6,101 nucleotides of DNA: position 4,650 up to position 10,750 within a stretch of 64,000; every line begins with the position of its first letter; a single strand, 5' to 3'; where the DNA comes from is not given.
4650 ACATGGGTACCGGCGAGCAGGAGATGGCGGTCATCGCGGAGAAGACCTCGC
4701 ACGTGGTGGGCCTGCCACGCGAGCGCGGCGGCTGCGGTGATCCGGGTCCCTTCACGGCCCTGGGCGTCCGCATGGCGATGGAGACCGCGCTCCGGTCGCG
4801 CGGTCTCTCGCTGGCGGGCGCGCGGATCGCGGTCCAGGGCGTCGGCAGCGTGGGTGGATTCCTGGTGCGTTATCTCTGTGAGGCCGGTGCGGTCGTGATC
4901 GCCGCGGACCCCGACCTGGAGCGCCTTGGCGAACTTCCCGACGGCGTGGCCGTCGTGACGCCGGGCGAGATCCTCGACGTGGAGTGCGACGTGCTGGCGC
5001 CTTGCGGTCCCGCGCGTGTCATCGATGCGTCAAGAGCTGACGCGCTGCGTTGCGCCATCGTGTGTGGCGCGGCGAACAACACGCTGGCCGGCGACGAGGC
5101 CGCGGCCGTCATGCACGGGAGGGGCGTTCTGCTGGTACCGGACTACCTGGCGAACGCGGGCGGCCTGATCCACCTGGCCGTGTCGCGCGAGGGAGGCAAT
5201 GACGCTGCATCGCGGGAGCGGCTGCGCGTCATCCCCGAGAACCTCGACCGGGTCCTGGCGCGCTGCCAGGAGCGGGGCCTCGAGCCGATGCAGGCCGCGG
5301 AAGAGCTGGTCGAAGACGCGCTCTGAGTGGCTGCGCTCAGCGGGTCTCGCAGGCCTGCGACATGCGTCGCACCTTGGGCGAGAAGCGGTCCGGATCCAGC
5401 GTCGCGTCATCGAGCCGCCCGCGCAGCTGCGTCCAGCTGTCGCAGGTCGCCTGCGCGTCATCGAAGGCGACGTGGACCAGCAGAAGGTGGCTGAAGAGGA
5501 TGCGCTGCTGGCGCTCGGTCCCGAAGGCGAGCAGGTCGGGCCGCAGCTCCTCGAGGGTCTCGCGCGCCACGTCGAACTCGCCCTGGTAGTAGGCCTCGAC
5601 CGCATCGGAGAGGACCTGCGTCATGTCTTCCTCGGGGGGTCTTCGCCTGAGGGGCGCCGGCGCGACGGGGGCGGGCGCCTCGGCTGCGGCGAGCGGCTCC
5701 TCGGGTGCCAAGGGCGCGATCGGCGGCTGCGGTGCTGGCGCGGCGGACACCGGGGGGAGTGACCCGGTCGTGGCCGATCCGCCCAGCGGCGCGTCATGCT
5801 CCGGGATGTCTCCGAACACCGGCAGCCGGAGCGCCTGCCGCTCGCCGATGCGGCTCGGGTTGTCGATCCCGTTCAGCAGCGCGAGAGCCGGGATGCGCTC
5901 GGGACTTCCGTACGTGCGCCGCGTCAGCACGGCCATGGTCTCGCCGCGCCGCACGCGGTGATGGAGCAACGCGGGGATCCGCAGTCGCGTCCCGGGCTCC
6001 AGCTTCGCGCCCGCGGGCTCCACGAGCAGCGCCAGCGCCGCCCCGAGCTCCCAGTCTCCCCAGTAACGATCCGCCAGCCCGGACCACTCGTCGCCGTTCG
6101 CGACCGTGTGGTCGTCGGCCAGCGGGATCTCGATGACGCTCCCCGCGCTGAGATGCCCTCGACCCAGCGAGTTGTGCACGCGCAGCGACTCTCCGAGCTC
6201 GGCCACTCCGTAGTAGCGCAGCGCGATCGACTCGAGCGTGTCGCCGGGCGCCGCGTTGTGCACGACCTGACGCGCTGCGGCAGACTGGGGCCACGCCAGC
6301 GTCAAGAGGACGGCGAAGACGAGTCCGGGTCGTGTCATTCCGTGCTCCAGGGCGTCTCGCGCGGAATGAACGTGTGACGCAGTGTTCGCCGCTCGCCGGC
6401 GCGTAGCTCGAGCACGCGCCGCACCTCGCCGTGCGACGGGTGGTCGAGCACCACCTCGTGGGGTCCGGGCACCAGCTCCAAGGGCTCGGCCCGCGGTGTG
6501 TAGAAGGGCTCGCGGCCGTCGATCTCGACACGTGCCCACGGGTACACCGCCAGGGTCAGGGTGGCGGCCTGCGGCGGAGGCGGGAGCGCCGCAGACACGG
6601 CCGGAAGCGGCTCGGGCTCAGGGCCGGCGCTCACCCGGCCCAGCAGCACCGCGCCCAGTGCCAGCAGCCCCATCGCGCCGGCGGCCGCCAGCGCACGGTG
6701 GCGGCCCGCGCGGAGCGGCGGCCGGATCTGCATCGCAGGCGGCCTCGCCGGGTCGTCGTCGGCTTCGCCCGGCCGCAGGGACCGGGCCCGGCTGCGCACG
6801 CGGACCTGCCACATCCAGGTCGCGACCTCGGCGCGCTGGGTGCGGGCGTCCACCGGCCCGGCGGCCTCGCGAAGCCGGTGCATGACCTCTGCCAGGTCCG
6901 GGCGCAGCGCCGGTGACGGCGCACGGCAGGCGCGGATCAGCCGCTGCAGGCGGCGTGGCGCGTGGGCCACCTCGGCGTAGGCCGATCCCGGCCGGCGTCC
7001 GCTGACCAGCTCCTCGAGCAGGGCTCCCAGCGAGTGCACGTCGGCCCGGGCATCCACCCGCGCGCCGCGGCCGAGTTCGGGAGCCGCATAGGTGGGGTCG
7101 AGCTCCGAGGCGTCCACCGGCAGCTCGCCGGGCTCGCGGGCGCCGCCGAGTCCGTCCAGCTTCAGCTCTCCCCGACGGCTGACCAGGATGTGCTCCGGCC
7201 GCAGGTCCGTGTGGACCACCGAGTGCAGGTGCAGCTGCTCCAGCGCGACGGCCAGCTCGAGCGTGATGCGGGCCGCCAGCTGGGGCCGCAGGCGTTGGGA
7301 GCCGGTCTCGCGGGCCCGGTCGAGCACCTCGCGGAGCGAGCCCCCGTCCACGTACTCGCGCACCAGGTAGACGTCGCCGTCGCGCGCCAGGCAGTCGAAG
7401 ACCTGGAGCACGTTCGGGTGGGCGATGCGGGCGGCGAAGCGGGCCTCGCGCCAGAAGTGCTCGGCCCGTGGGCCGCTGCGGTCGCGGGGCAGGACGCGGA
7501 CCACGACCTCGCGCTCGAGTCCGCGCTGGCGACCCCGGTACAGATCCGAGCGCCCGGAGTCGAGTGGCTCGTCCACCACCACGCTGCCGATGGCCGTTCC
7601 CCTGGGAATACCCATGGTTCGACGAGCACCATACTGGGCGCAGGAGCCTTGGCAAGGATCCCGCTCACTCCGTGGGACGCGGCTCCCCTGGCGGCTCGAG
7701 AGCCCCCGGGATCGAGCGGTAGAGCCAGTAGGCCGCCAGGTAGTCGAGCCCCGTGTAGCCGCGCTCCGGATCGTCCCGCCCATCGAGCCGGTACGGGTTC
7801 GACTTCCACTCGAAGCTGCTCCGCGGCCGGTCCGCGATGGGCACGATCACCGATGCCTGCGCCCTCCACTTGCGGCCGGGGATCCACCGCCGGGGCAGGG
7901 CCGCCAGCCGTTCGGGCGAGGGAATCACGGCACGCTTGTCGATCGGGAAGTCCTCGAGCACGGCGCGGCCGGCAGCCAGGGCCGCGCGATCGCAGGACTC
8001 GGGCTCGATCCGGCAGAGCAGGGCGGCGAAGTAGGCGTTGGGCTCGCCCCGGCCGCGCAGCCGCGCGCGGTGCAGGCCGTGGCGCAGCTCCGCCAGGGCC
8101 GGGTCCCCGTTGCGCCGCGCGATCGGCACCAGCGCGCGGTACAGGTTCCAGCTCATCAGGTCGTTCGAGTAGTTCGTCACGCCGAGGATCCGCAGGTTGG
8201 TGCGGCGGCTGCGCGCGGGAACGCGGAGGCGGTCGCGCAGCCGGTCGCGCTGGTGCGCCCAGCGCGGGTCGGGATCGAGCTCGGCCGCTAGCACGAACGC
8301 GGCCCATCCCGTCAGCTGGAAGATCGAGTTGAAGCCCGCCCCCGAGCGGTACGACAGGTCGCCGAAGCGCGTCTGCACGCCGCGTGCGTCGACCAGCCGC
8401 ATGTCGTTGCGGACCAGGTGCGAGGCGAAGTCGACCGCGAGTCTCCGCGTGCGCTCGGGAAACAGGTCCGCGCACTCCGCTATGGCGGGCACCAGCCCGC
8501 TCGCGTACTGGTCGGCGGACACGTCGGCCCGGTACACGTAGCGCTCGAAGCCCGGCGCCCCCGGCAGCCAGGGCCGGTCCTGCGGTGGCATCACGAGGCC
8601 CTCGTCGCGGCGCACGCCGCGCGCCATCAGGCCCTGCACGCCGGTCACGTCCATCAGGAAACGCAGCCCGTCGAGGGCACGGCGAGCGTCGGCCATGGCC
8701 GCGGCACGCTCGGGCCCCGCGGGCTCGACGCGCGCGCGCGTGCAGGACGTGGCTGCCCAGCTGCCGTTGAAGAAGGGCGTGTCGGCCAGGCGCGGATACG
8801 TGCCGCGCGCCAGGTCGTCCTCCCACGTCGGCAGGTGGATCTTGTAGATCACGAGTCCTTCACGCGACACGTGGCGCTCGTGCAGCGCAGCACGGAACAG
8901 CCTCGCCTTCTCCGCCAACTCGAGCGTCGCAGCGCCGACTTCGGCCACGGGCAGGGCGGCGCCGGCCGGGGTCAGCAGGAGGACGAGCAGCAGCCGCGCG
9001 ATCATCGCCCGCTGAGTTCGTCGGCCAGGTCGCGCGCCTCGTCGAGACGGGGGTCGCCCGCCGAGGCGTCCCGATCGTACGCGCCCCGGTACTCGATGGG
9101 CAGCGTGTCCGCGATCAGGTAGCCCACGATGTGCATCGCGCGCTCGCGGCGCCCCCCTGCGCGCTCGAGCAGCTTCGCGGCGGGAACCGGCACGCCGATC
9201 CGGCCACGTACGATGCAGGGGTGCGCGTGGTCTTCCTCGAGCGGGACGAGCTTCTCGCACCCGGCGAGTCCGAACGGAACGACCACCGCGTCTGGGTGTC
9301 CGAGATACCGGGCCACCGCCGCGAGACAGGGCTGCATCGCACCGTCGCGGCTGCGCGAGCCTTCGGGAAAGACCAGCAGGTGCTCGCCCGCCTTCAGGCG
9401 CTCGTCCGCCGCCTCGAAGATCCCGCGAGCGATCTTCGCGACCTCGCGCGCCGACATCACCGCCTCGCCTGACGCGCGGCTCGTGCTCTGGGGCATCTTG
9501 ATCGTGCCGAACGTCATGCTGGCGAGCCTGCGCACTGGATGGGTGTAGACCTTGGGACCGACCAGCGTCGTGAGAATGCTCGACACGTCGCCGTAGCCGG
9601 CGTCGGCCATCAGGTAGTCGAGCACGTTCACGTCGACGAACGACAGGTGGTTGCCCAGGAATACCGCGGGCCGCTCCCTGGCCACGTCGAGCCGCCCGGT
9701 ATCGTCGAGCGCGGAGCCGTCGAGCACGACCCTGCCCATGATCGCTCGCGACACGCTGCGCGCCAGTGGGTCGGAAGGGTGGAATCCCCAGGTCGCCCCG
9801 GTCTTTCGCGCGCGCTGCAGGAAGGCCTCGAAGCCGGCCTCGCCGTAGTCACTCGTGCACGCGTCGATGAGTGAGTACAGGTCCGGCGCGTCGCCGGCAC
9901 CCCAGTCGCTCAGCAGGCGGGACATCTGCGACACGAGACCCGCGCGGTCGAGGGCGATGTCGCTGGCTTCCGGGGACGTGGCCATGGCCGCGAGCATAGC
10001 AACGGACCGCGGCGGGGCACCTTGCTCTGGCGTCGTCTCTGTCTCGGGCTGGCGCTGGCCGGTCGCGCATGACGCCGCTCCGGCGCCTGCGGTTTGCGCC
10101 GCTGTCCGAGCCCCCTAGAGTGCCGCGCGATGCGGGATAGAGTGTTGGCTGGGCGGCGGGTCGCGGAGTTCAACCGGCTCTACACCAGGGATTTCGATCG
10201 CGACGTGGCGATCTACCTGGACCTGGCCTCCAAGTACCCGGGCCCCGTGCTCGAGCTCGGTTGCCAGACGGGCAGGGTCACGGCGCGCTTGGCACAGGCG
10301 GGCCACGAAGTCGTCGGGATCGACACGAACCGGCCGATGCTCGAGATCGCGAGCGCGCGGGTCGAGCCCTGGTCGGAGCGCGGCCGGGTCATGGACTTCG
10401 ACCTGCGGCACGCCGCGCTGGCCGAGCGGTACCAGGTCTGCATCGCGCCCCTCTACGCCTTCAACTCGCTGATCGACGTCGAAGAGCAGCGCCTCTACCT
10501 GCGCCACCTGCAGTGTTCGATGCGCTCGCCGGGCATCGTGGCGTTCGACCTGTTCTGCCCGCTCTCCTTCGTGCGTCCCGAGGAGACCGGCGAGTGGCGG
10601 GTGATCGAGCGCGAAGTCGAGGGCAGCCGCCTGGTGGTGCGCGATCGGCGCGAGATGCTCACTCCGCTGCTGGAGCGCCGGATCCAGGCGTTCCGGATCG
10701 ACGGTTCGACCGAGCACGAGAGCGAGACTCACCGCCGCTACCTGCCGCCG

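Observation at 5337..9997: Four-gene envelope operon: PlsC-like acyltransferase, secreted protein, PEGA pseudokinase and LysM protein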

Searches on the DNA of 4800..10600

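Call 73: search_rna_families(source=window, start=4800, end=10600, threshold=evalue, max_evalue=1)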
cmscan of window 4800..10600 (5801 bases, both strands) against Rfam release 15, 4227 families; matches with E-value up to 1: 1.
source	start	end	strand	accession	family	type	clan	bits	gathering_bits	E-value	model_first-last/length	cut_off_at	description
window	6382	6451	+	RF03200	mir-BART13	Gene; miRNA;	-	24.8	70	0.2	1-83/83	no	mir-BART13 microRNA precursor family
